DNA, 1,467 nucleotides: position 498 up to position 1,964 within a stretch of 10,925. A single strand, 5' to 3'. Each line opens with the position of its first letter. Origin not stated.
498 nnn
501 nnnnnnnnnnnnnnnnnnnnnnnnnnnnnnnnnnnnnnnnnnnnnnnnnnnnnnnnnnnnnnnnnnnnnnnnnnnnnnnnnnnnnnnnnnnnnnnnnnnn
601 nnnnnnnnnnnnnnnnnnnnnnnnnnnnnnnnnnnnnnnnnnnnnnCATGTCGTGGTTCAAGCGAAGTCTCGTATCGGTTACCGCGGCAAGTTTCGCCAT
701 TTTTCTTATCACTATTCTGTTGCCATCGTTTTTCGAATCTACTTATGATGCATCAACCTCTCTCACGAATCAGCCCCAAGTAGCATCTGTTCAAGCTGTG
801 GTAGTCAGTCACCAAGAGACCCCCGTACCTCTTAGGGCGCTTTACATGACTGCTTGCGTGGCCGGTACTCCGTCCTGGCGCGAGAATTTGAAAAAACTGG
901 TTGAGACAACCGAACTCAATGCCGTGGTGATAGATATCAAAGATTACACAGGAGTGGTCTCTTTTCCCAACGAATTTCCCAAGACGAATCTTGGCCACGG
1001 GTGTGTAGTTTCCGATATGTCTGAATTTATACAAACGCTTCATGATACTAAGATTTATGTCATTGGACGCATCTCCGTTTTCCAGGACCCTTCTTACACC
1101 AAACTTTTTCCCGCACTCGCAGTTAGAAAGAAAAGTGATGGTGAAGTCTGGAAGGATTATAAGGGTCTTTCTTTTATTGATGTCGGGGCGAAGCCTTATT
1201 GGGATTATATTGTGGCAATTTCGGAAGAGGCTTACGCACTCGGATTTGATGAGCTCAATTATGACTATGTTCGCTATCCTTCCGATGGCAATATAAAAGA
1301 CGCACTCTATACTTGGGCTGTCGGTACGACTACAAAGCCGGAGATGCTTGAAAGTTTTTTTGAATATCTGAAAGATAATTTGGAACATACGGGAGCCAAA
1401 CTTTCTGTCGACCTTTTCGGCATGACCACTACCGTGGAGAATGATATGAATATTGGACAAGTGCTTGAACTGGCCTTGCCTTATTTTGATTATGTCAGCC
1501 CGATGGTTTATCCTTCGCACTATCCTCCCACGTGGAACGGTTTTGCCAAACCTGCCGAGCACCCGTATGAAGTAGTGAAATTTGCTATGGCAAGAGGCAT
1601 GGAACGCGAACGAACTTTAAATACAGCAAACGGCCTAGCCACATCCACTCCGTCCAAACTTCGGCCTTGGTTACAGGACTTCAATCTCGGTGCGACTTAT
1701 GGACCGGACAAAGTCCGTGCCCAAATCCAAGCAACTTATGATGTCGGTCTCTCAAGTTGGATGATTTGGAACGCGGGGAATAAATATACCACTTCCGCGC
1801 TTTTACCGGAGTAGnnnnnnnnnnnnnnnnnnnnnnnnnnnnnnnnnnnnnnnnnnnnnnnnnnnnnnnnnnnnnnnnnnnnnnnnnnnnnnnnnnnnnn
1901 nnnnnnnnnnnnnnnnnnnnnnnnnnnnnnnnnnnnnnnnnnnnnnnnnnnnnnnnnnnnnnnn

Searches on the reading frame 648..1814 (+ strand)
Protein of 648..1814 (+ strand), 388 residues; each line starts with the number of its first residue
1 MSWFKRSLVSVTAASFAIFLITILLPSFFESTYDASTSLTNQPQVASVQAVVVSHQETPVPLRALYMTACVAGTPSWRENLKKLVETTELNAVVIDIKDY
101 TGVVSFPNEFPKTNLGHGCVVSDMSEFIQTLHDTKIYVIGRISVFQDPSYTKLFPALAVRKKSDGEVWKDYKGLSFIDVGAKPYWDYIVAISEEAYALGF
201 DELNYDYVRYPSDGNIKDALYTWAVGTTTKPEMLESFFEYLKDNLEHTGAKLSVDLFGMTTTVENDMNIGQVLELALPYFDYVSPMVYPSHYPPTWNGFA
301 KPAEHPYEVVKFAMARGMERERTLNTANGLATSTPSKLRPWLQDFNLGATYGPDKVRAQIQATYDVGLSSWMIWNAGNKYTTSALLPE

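Call 7: find_encoding_contigs(protein=window:648-1814:+, flank=10000, max_places=10)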
Protein window:648-1814:+ (388 aa): 1 contig read that carries it; 1 place shown.
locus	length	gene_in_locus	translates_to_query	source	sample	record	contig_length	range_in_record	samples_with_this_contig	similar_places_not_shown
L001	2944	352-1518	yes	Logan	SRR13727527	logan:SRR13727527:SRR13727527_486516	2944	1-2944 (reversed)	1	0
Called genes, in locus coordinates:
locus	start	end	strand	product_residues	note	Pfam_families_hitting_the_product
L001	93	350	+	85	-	-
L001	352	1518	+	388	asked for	PF13200:DUF4015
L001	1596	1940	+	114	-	-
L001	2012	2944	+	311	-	?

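Call 10: search_protein_families(library=pfam, proteins=[window:648-1814:+])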
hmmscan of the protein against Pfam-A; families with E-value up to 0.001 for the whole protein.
window:648-1814:+ (388 aa): 1 family
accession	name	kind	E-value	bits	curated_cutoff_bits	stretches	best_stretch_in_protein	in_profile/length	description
PF13200.12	DUF4015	-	1.7e-90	303.7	27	1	64-380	1-313/313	Putative glycosyl hydrolase domain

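Call 11: find_homologous_proteins(query=window:648-1814:+)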
Query window:648-1814:+ (388 aa): 7997 proteins with E <= 0.001 among 8000 candidates; the best 120 are listed.
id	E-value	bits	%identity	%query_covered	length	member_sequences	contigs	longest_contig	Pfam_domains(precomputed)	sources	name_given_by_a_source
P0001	4.3e-263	890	100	100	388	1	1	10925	PF13200.13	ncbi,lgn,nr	ncbi:MAG: putative glycoside hydrolase [bacterium]|nr:putative glycoside hydrolase [bacterium]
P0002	1.8e-210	717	80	100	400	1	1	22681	PF13200.13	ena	-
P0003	6.8e-210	715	79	100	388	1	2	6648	PF13200.13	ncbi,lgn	ncbi:MAG: putative glycoside hydrolase [Minisyncoccia bacterium]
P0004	9.2e-207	705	78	100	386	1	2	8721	PF13200.13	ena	-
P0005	1.5e-206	704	78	100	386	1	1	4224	PF13200.13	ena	-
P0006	2.0e-206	704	78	100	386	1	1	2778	PF13200.13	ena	-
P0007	3.2e-206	703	79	100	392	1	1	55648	PF13200.13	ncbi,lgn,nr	ncbi:MAG: putative glycoside hydrolase [bacterium]|nr:putative glycoside hydrolase [bacterium]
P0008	1.8e-205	700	78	100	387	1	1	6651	PF13200.13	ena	-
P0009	2.2e-204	697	77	100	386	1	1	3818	PF13200.13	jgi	-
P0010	2.6e-204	697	77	100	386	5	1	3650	PF13200.13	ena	-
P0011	5.9e-204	695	77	100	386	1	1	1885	PF13200.13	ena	-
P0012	6.6e-204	695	77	100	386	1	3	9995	PF13200.13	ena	-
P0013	8.4e-204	695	77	100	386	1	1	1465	PF13200.13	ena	-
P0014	9.6e-204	695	77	100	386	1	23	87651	PF13200.13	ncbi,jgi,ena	-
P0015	3.7e-201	686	76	99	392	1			PF13200.13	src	-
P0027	1.0e-195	668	73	100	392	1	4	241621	PF13200.13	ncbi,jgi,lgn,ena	-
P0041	1.2e-192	658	74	100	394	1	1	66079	PF13200.13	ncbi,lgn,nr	ncbi:MAG: putative glycoside hydrolase [bacterium]|nr:putative glycoside hydrolase [bacterium]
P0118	1.2e-171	589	75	87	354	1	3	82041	PF13200.13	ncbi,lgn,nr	ncbi:MAG: hypothetical protein UV94_C0003G0070 [Parcubacteria group bacterium GW2011_GWC1_43_30]|nr:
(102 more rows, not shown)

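Call 16: find_encoding_contigs(protein=P0007, flank=10000, max_places=3)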
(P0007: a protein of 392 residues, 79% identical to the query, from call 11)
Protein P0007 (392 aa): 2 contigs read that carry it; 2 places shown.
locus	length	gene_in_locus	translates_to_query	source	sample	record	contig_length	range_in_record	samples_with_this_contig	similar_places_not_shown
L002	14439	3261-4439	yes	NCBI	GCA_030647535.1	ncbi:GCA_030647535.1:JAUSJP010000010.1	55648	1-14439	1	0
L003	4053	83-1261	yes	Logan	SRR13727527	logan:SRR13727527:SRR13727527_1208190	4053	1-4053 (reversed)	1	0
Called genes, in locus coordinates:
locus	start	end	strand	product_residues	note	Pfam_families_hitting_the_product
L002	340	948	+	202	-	PF14528:LAGLIDADG_3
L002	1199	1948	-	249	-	-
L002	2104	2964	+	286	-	PF03446:NAD_binding_2 (faint), PF03721:UDPG_MGDP_dh_N, PF00984:UDPG_MGDP_dh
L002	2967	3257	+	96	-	-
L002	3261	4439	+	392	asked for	PF13200:DUF4015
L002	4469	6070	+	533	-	PF02534:T4SS-DNA_transf (weak)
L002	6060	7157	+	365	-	PF13439:Glyco_transf_4, PF13579:Glyco_trans_4_4, PF00534:Glycos_transf_1, PF13692:Glyco_trans_1_4, PF13524:Glyco_trans_1_2, PF20706:GT4-conflict (weak)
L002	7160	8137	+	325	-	-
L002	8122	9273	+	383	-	PF13439:Glyco_transf_4 (weak), PF13579:Glyco_trans_4_4 (faint), PF20706:GT4-conflict (weak), PF00534:Glycos_transf_1, PF13692:Glyco_trans_1_4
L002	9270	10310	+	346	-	PF13477:Glyco_trans_4_2 (faint), PF00534:Glycos_transf_1, PF13692:Glyco_trans_1_4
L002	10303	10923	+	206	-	PF13649:Methyltransf_25 (weak), PF08241:Methyltransf_11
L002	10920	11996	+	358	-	PF13439:Glyco_transf_4 (faint), PF13692:Glyco_trans_1_4, PF13524:Glyco_trans_1_2 (weak), PF00534:Glycos_transf_1 (weak)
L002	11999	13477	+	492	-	PF00890:FAD_binding_2 (faint), PF01266:DAO (faint), PF07992:Pyr_redox_2, PF00732:GMC_oxred_N, PF05199:GMC_oxred_C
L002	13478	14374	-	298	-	PF00685:Sulfotransfer_1, PF13469:Sulfotransfer_3 (weak)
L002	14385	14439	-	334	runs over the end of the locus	PF01073:3Beta_HSD, PF01370:Epimerase, PF02719:Polysacc_synt_2 (weak), PF04321:RmlD_sub_bind, PF16363:GDP_Man_Dehyd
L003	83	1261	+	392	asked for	PF13200:DUF4015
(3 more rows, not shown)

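Call 17: find_encoding_contigs(protein=P0002, flank=10000, max_places=3)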
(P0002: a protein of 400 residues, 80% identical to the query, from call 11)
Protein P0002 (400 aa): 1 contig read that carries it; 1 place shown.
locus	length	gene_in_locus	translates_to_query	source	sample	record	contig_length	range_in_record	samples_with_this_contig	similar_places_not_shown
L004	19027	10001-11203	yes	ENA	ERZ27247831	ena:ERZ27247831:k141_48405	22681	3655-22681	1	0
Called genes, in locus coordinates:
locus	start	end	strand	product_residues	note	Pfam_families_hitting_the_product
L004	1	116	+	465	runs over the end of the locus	PF00092:VWA, PF13519:VWA_2, PF13768:VWA_3 (weak)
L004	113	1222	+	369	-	PF01098:FTSW_RODA_SPOVE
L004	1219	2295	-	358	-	PF13439:Glyco_transf_4, PF13477:Glyco_trans_4_2, PF13579:Glyco_trans_4_4, PF20706:GT4-conflict, PF00534:Glycos_transf_1, PF13692:Glyco_trans_1_4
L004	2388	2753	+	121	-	PF00072:Response_reg (weak)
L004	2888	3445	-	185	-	PF20803:PaaX_M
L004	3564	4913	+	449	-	PF02397:Bac_transf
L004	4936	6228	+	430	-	PF21760:SecD_1st, PF22599:SecDF_P1_head, PF02355:SecD_SecF_C, PF03176:MMPL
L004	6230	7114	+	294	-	PF02355:SecD_SecF_C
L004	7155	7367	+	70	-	-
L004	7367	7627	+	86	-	-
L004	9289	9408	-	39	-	-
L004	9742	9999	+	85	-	-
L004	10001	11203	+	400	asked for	PF13200:DUF4015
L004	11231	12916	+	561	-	PF02534:T4SS-DNA_transf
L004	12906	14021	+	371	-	PF13439:Glyco_transf_4, PF00534:Glycos_transf_1, PF13692:Glyco_trans_1_4, PF13524:Glyco_trans_1_2, PF20706:GT4-conflict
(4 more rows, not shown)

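Call 24: find_encoding_contigs(protein=P0014, flank=10000, max_places=2)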
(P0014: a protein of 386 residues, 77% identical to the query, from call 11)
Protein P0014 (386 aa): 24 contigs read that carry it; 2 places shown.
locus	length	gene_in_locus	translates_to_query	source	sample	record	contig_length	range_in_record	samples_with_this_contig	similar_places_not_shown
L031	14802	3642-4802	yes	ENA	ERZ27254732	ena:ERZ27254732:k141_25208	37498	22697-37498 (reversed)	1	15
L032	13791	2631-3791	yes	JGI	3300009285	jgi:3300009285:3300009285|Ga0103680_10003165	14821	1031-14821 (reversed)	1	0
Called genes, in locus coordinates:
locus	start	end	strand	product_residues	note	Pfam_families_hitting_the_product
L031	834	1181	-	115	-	-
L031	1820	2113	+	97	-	PF01541:GIY-YIG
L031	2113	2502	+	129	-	-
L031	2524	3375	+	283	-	PF03721:UDPG_MGDP_dh_N, PF00984:UDPG_MGDP_dh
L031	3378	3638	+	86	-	-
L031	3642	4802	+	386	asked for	PF13200:DUF4015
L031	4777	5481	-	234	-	PF00483:NTP_transferase, PF01128:IspD (faint), PF12804:NTP_transf_3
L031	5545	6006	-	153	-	PF00293:NUDIX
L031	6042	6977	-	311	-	PF01636:APH (weak)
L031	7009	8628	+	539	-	PF02534:T4SS-DNA_transf, PF10412:TrwB_AAD_bind, PF12696:TraG-D_C (weak)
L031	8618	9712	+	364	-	PF13439:Glyco_transf_4, PF13579:Glyco_trans_4_4, PF20706:GT4-conflict (weak), PF00534:Glycos_transf_1, PF13692:Glyco_trans_1_4, PF13524:Glyco_trans_1_2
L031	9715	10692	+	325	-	-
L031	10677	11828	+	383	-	PF13439:Glyco_transf_4 (weak), PF13579:Glyco_trans_4_4 (weak), PF20706:GT4-conflict (weak), PF00534:Glycos_transf_1, PF13692:Glyco_trans_1_4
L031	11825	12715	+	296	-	PF13477:Glyco_trans_4_2 (weak), PF00534:Glycos_transf_1 (weak), PF13692:Glyco_trans_1_4 (weak)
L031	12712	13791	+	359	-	PF13439:Glyco_transf_4 (weak), PF13477:Glyco_trans_4_2 (weak), PF13579:Glyco_trans_4_4 (weak), PF20706:GT4-conflict, PF00534:Glycos_transf_1, PF13692:Glyco_trans_1_4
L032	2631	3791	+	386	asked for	PF13200:DUF4015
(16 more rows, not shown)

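Call 25: find_encoding_contigs(protein=P0027, flank=10000, max_places=2)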
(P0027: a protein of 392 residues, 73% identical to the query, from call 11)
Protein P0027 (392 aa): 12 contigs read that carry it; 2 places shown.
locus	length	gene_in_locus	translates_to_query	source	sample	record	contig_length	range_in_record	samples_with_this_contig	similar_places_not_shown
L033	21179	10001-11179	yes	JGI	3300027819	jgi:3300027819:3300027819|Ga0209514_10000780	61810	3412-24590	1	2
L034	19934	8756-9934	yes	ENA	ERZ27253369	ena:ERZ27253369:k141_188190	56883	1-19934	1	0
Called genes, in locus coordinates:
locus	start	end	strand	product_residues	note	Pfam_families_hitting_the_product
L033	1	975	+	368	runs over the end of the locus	PF01098:FTSW_RODA_SPOVE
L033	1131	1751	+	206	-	-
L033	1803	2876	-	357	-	PF13439:Glyco_transf_4, PF13477:Glyco_trans_4_2, PF13579:Glyco_trans_4_4, PF00534:Glycos_transf_1, PF13692:Glyco_trans_1_4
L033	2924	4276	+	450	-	PF02397:Bac_transf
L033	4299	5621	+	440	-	PF21760:SecD_1st, PF22599:SecDF_P1_head, PF02355:SecD_SecF_C, PF03176:MMPL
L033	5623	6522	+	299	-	PF02355:SecD_SecF_C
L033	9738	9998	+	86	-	-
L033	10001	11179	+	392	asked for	PF13200:DUF4015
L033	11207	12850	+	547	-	PF02534:T4SS-DNA_transf, PF10412:TrwB_AAD_bind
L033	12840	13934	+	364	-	PF13439:Glyco_transf_4, PF13579:Glyco_trans_4_4, PF20706:GT4-conflict, PF00534:Glycos_transf_1, PF13692:Glyco_trans_1_4, PF13524:Glyco_trans_1_2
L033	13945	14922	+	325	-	PF13439:Glyco_transf_4 (faint)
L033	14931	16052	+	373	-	PF13439:Glyco_transf_4 (faint), PF13579:Glyco_trans_4_4 (weak), PF20706:GT4-conflict, PF00534:Glycos_transf_1, PF13692:Glyco_trans_1_4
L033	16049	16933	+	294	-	PF00534:Glycos_transf_1 (weak), PF13692:Glyco_trans_1_4 (weak)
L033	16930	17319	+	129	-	PF04138:GtrA_DPMS_TM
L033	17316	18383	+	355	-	PF13439:Glyco_transf_4, PF13579:Glyco_trans_4_4 (weak), PF20706:GT4-conflict (weak), PF00534:Glycos_transf_1, PF13692:Glyco_trans_1_4, PF13524:Glyco_trans_1_2 (faint)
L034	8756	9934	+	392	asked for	PF13200:DUF4015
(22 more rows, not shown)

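Call 26: find_encoding_contigs(protein=P0041, flank=10000, max_places=2)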
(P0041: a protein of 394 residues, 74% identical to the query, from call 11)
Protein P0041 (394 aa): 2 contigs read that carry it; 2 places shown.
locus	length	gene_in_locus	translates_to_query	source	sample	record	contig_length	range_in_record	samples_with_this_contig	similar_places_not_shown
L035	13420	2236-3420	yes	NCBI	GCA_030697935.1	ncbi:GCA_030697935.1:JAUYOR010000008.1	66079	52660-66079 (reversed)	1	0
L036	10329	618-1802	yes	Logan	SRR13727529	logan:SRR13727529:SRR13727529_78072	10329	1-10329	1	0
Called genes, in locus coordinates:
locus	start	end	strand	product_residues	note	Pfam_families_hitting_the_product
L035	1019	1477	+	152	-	PF00961:LAGLIDADG_1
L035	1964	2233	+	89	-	-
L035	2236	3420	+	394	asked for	PF13200:DUF4015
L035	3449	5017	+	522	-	PF02534:T4SS-DNA_transf (weak), PF10412:TrwB_AAD_bind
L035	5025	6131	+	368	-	PF13439:Glyco_transf_4, PF13579:Glyco_trans_4_4, PF20706:GT4-conflict, PF00534:Glycos_transf_1, PF13692:Glyco_trans_1_4, PF13524:Glyco_trans_1_2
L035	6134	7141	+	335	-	-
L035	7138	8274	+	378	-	PF13579:Glyco_trans_4_4 (faint), PF13439:Glyco_transf_4 (weak), PF20706:GT4-conflict (weak), PF00534:Glycos_transf_1, PF13692:Glyco_trans_1_4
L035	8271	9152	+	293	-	PF13477:Glyco_trans_4_2 (faint)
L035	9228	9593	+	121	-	PF22740:PapZ_C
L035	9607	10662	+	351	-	PF13439:Glyco_transf_4 (weak), PF00534:Glycos_transf_1, PF13692:Glyco_trans_1_4, PF13524:Glyco_trans_1_2 (weak)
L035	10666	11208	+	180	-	PF00908:dTDP_sugar_isom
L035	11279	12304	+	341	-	PF20706:GT4-conflict (weak), PF00534:Glycos_transf_1, PF13692:Glyco_trans_1_4, PF13524:Glyco_trans_1_2 (weak)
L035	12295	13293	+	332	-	PF04321:RmlD_sub_bind, PF01073:3Beta_HSD, PF01370:Epimerase, PF02719:Polysacc_synt_2, PF07993:NAD_binding_4 (faint), PF16363:GDP_Man_Dehyd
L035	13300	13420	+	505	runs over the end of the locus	PF13489:Methyltransf_23, PF08241:Methyltransf_11, PF08242:Methyltransf_12 (weak), PF13649:Methyltransf_25 (weak), PF13489:Methyltransf_23, PF13847:Methyltransf_31 (weak), PF08241:Methyltransf_11, PF13649:Methyltransf_25, +3 more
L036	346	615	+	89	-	-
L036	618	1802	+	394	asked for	PF13200:DUF4015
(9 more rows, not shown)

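Call 27: find_encoding_contigs(protein=P0118, flank=10000, max_places=2)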
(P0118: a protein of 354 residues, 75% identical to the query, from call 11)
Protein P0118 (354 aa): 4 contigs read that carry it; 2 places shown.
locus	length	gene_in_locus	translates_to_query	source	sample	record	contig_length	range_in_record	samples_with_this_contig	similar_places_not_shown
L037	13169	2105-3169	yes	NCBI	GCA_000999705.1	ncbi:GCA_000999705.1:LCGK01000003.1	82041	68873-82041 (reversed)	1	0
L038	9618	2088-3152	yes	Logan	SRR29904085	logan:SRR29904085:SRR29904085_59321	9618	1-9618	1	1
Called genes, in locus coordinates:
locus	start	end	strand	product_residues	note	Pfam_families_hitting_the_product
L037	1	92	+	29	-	?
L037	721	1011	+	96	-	-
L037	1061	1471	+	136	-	PF03721:UDPG_MGDP_dh_N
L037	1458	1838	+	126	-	PF00984:UDPG_MGDP_dh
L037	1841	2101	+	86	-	-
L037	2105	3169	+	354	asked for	PF13200:DUF4015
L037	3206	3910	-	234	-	PF00483:NTP_transferase, PF01128:IspD (faint), PF12804:NTP_transf_3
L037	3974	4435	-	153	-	PF00293:NUDIX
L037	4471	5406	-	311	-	PF01636:APH (weak)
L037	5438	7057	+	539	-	PF02534:T4SS-DNA_transf, PF10412:TrwB_AAD_bind, PF12696:TraG-D_C (weak)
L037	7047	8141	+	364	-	PF13439:Glyco_transf_4, PF13579:Glyco_trans_4_4, PF20706:GT4-conflict (weak), PF00534:Glycos_transf_1, PF13692:Glyco_trans_1_4, PF13524:Glyco_trans_1_2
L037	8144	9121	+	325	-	-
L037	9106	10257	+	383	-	PF13439:Glyco_transf_4 (weak), PF13579:Glyco_trans_4_4 (weak), PF20706:GT4-conflict (weak), PF00534:Glycos_transf_1, PF13692:Glyco_trans_1_4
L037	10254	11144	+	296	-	PF13477:Glyco_trans_4_2 (weak), PF00534:Glycos_transf_1 (weak), PF13692:Glyco_trans_1_4 (weak)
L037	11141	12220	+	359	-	PF13439:Glyco_transf_4 (weak), PF13477:Glyco_trans_4_2 (weak), PF13579:Glyco_trans_4_4 (weak), PF20706:GT4-conflict, PF00534:Glycos_transf_1, PF13692:Glyco_trans_1_4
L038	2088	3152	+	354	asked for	PF13200:DUF4015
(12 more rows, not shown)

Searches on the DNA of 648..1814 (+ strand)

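Call 18: search_rna_families(sources=[L004, L002], threshold=gathering, show_alignments=0)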
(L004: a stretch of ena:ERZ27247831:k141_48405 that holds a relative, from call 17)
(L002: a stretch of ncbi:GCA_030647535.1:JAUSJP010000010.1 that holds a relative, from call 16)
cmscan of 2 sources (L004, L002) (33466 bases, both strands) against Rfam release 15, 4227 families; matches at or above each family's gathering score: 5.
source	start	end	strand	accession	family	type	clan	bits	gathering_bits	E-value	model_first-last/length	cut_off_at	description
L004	7848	9379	+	RF00177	SSU_rRNA_bacteria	Gene; rRNA;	CL00111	1347.9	50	0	1-1533/1533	no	Bacterial small subunit ribosomal RNA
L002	1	233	+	RF00177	SSU_rRNA_bacteria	Gene; rRNA;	CL00111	146.3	50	1.6e-42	1265-1533/1533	5'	Bacterial small subunit ribosomal RNA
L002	2027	2099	+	RF00005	tRNA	Gene; tRNA;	CL00001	74.2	29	1.1e-14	1-71/71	no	tRNA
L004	9653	9725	+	RF00005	tRNA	Gene; tRNA;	CL00001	70.9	29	9.4e-14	1-71/71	no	tRNA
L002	208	972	+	RF00028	Intron_gpI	Intron;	-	56.8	50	4.7e-12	1-253/253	no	Group I catalytic intron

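Call 28: search_rna_families(sources=[L031, L032, L033, L034, L035, L036, L037, L038], threshold=gathering)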
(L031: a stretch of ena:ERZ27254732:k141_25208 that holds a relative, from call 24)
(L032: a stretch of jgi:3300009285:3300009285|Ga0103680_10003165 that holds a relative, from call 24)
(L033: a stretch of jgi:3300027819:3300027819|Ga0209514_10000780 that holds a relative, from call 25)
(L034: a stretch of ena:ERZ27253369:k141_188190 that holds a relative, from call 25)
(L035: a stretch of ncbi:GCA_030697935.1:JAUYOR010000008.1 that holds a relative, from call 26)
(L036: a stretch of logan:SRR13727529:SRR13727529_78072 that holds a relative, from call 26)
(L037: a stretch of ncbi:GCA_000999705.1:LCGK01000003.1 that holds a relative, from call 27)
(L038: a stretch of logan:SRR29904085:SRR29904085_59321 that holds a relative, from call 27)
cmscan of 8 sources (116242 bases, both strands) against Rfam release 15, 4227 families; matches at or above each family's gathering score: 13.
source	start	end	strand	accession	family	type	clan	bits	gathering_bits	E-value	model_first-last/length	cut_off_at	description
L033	7501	9072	+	RF00177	SSU_rRNA_bacteria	Gene; rRNA;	CL00111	1353.6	50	0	1-1533/1533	no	Bacterial small subunit ribosomal RNA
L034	4924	7825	+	RF01959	SSU_rRNA_archaea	Gene; rRNA;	CL00111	719.2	50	4.1e-210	1-1478/1478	no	Archaeal small subunit ribosomal RNA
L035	1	736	+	RF00177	SSU_rRNA_bacteria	Gene; rRNA;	CL00111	501.4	50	5.7e-156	721-1533/1533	5'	Bacterial small subunit ribosomal RNA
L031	1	468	+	RF00177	SSU_rRNA_bacteria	Gene; rRNA;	CL00111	280.2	50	5.9e-85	1012-1533/1533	5'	Bacterial small subunit ribosomal RNA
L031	1676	1748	+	RF00005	tRNA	Gene; tRNA;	CL00001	74.2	29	3.9e-14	1-71/71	no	tRNA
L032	665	737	+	RF00005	tRNA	Gene; tRNA;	CL00001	74.2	29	3.9e-14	1-71/71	no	tRNA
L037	303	375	+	RF00005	tRNA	Gene; tRNA;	CL00001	74.2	29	3.9e-14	1-71/71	no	tRNA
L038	286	358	+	RF00005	tRNA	Gene; tRNA;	CL00001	74.2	29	3.9e-14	1-71/71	no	tRNA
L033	9626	9698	+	RF00005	tRNA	Gene; tRNA;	CL00001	73.2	29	7.6e-14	1-71/71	no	tRNA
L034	8381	8453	+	RF00005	tRNA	Gene; tRNA;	CL00001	73.2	29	7.6e-14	1-71/71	no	tRNA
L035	1874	1946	+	RF00005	tRNA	Gene; tRNA;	CL00001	73.2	29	7.6e-14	1-71/71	no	tRNA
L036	256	328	+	RF00005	tRNA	Gene; tRNA;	CL00001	73.2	29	7.6e-14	1-71/71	no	tRNA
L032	291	407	+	RF00177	SSU_rRNA_bacteria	Gene; rRNA;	CL00111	64.6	50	9.5e-16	1390-1520/1533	no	Bacterial small subunit ribosomal RNA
